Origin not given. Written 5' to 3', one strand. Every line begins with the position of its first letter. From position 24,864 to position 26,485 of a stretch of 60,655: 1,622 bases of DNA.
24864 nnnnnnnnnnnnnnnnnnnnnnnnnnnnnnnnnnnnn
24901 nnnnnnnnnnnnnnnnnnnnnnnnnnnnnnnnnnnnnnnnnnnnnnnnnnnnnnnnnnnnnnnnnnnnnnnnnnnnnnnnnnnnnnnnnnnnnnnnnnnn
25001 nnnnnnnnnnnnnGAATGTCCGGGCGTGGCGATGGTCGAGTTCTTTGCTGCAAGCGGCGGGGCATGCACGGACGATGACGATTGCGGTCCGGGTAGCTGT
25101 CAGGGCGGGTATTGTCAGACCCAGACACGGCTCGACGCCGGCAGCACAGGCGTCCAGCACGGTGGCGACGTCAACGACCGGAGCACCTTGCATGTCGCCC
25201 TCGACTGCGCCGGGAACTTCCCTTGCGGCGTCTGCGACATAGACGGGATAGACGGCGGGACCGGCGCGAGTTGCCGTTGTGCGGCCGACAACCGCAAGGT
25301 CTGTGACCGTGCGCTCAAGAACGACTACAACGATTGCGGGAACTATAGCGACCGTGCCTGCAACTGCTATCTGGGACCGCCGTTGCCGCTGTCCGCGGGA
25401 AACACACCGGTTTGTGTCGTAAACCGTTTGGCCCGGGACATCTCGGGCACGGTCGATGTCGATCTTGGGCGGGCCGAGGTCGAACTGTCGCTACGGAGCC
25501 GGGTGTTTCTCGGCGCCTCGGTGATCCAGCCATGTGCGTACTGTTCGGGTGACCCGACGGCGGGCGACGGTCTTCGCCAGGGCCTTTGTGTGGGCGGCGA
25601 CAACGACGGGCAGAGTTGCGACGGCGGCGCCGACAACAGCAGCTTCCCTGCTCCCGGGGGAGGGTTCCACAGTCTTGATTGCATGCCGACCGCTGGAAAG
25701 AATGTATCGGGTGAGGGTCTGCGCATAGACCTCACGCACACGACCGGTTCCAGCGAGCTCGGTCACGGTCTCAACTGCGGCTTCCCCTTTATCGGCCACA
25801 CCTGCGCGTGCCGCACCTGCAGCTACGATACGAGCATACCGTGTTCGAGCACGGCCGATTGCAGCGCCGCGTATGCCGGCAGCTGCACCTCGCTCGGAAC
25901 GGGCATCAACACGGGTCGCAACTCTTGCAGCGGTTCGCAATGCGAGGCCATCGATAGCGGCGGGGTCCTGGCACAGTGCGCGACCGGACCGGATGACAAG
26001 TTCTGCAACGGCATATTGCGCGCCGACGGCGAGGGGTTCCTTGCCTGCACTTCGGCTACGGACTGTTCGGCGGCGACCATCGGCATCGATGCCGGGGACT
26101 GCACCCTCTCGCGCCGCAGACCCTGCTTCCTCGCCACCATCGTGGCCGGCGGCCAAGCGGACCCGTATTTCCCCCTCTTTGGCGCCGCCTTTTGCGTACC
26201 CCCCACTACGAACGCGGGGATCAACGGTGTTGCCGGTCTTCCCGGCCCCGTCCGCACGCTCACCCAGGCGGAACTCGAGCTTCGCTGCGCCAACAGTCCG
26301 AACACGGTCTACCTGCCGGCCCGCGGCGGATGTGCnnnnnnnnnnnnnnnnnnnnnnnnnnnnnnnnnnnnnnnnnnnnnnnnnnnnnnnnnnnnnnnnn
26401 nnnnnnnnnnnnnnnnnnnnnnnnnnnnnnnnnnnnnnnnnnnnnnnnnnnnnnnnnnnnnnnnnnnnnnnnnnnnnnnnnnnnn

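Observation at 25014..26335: Unassigned Cys-dense module X of about 420-490 aa, conserved in three paralogues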

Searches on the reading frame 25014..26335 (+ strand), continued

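Call 90: search_protein_families(library=pfam, proteins=[P0114, P0029, P0272, P0006, P0018, P0117, P0043, P0086], max_evalue=1)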
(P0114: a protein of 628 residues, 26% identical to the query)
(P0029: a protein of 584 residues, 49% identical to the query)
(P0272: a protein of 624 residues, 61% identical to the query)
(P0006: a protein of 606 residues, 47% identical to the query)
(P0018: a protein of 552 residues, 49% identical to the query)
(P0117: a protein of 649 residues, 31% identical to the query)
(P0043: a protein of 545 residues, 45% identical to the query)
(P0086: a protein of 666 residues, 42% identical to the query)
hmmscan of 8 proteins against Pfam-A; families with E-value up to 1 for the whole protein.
P0114 (628 aa): 0 families

P0029 (584 aa): 1 family
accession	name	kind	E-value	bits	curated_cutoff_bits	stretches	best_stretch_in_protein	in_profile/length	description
PF21827.1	New_glue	-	0.24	11.6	31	1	104-140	25-61/94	New glue protein family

P0272 (624 aa): 0 families

P0006 (606 aa): 0 families

P0018 (552 aa): 0 families

P0117 (649 aa): 1 family
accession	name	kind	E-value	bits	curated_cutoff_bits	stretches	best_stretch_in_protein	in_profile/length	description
PF00404.24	Dockerin_1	-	0.0028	18.2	22.9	1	45-87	13-54/57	Dockerin type I domain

P0043 (545 aa): 1 family
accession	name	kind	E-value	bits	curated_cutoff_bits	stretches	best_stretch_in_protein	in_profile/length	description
PF01683.23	EB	-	0.021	15.3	24.3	1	113-143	16-46/52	EB module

P0086 (666 aa): 1 family
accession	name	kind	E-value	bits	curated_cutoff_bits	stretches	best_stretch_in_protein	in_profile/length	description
PF11921.14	DUF3439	-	0.058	13.8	27.1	1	100-150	45-92/122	Domain of unknown function (DUF3439)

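Call 93: search_protein_families(library=ncbifam, proteins=[L045:11954-14047:+, L049:11476-13299:+, L045:2760-3857:-, L045:4145-5674:+, L045:10654-11892:+, L045:8001-9875:+, L046:1804-4818:+, L045:14125-15306:+], max_evalue=0.01)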
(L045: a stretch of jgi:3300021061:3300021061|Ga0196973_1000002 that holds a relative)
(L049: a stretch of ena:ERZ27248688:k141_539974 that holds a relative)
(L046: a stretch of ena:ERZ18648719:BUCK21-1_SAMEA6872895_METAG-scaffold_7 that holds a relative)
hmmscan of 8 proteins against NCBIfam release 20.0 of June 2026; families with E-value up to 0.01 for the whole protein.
L045:11954-14047:+ (697 aa): 14 families
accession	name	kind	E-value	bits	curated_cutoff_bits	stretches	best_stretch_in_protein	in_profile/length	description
TIGR02521.1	type_IV_pilW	equivalog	9.8e-16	58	154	2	539-622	44-127/234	type IV pilus biogenesis/stability protein PilW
NF040959.1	MamA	equivalog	8.4e-15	54.8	200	1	464-589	77-202/204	magnetosome protein MamA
TIGR02552.1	LcrH_SycD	equivalog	7.5e-13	48.4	104.8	1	529-626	21-118/136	SycD/LcrH family type III secretion system chaperone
NF033758.1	gliding_GltE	equivalog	3.4e-12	46.1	225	2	513-582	73-139/411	adventurous gliding motility TPR repeat lipoprotein GltE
NF033762.1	social_mot_Tgl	equivalog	1.9e-11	43.8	225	2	539-621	44-127/252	social motility TPR repeat lipoprotein Tgl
NF033920.0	C39_PA2778_fam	equivalog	2.3e-10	40.3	150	1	490-590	154-254/255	PA2778 family cysteine peptidase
TIGR02917.1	PEP_TPR_lipo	equivalog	2.7e-10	38.8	312.2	1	490-656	123-289/899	XrtA/PEP-CTERM system TPR-repeat protein PrsT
NF008391.2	PRK11189.1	equivalog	6.6e-06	25.8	250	0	491-570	64-143/297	lipoprotein NlpI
NF047507.1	TPR_BatC_Lepto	exception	1.6e-05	24.5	175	1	492-569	58-139/214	TPR repeat-containing protein BatC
NF011721.1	PRK15174.1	equivalog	4.7e-05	21.8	1200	1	589-684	279-374/656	Vi polysaccharide transport protein VexE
NF011886.0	PRK15359.1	equivalog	0.00011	21.9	146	0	479-554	45-120/144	type III secretion system chaperone protein SscB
NF053607.1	CHU_0125_OmpA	equivalog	0.00013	20.6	620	1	533-631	26-124/639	CHU_0125 family OmpA-like outer membrane integrity protein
TIGR00990.1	3a0801s09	subfamily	0.00029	19.6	757.25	1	489-627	362-500/615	mitochondrial import receptor subunit TOM70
NF002725.1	PRK02603.1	equivalog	0.0016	18.4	143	0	529-576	75-122/173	photosystem I assembly protein Ycf3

L049:11476-13299:+ (607 aa): 23 families
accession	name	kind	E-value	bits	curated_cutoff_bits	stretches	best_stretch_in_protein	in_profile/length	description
TIGR02917.1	PEP_TPR_lipo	equivalog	7e-17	60.6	312.2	1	375-595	437-658/899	XrtA/PEP-CTERM system TPR-repeat protein PrsT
NF040959.1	MamA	equivalog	2.7e-16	59.6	200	2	384-500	86-202/204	magnetosome protein MamA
TIGR02521.1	type_IV_pilW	equivalog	9.7e-14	51.5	154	2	393-566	55-230/234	type IV pilus biogenesis/stability protein PilW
NF033920.0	C39_PA2778_fam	equivalog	3.2e-13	49.7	150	2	378-468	165-255/255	PA2778 family cysteine peptidase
NF033762.1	social_mot_Tgl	equivalog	3.4e-11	43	225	2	393-464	55-127/252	social motility TPR repeat lipoprotein Tgl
NF002725.1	PRK02603.1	equivalog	6.9e-11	42.4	143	1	421-500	53-135/173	photosystem I assembly protein Ycf3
NF033758.1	gliding_GltE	equivalog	1.4e-08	34.2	225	1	425-513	74-162/411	adventurous gliding motility TPR repeat lipoprotein GltE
NF008391.2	PRK11189.1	equivalog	7.1e-08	32.3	250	1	402-498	64-160/297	lipoprotein NlpI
NF047558.1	TPR_END_plus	domain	1.8e-07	31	32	0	439-472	1-33/56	TPR end-of-group domain-containing protein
NF047507.1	TPR_BatC_Lepto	exception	3.4e-07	30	175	1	405-491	67-150/214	TPR repeat-containing protein BatC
TIGR02552.1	LcrH_SycD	equivalog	1.6e-06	27.9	104.8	1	389-465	38-114/136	SycD/LcrH family type III secretion system chaperone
TIGR00990.1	3a0801s09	subfamily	1.7e-06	26.9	757.25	1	400-535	362-497/615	mitochondrial import receptor subunit TOM70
NF052415.1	T3SS_chap_SctY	equivalog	3.3e-06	27.6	70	1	443-533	12-105/106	type III secretion apparatus assembly chaperone SctY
NF047371.1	FlcA_CTERM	equivalog_domain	0.00011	20.9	300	1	401-533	397-535/646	periplasmic flagellar collar protein FlcA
TIGR03939.1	PGA_TPR_OMP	equivalog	0.00031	19.1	366.65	1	479-551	403-474/800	poly-beta-1,6 N-acetyl-D-glucosamine export porin PgaA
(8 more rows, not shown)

L045:2760-3857:- (365 aa): 6 families
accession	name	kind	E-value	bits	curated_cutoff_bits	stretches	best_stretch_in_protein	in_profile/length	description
TIGR02037.1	degP_htrA_DO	subfamily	8.6e-06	24.9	416.2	1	97-190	256-345/434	Do family serine endopeptidase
NF040960.1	MamE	equivalog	5.6e-05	21.9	800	1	99-155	594-653/659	magnetosome formation protease MamE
NF041199.1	trx7_PDZ_seleno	equivalog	0.00064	18.7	300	1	99-159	202-264/390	Trx7/PDZ domain-containing (seleno)protein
NF007526.1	PRK10139.1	equivalog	0.00098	17.9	756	1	99-156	390-447/456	serine endoprotease DegQ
NF040965.1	MamP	equivalog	0.0022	17.7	300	1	112-172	146-208/290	magnetosome magnetite formation protein MamP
NF008189.1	PRK10942.1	equivalog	0.0053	15.3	720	1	98-157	410-469/477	serine endoprotease DegP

L045:4145-5674:+ (509 aa): 2 families
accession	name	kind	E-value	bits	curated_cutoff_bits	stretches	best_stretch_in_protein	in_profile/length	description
NF033662.1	acid_disulf_rpt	repeat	0.00098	18.8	41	1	156-185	3-32/32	acidic double-disulfide repeat-containing protein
NF047807.1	LIC10920_lipo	equivalog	0.0024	17.2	210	1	346-421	27-99/217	LIC10920 family plasminogen-binding lipoprotein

L045:10654-11892:+ (412 aa): 0 families

L045:8001-9875:+ (624 aa): 0 families

L046:1804-4818:+ (1004 aa): 0 families

L045:14125-15306:+ (393 aa): 4 families
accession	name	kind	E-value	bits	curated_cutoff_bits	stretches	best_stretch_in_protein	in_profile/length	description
NF041057.1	Rcas_1661_fam_Se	equivalog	2.1e-17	63.5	190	1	278-369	138-234/247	Rcas_1661 family thioredoxin-like (seleno)lipoprotein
NF011480.0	PRK14889.1-4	equivalog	4.3e-12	46.6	120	1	8-139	13-131/132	VKOR family protein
NF011478.0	PRK14889.1-1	equivalog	5.8e-05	23.1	182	1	6-136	13-142/152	VKOR family protein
NF011479.0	PRK14889.1-2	equivalog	0.0033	17.6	264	1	26-129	33-134/145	VKOR family protein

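Call 94: search_solved_structures(query=L045:11954-13393:+, max_evalue=1)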
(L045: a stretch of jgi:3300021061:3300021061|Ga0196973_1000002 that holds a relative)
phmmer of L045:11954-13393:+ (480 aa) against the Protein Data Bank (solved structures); distinct sequences matched with E-value up to 1: 0.

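Call 100: find_encoding_contigs(protein=P0002, flank=1000, max_places=3)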
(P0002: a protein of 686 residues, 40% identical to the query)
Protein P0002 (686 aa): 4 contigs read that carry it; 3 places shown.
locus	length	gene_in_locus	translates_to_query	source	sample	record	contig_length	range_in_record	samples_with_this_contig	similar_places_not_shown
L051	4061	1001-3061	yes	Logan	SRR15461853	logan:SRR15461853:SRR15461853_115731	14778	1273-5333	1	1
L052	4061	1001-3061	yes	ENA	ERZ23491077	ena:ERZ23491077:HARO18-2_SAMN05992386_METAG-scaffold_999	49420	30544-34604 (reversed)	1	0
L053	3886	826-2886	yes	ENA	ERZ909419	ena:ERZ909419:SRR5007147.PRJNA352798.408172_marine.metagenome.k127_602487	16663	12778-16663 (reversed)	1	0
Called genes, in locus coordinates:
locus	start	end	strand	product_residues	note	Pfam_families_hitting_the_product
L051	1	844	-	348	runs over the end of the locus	PF12625:Arabinose_bd, PF12833:HTH_18, PF00165:HTH_AraC (weak)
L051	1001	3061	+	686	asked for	-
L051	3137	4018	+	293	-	PF17131:TP_0789-like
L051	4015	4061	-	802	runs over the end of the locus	PF03176:MMPL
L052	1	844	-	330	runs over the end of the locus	PF12625:Arabinose_bd, PF12833:HTH_18, PF00165:HTH_AraC (weak)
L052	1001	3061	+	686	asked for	-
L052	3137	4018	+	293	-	PF17131:TP_0789-like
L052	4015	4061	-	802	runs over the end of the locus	PF03176:MMPL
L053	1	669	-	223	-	?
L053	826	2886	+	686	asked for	-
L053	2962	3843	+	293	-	PF17131:TP_0789-like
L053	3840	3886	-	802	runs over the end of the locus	PF03176:MMPL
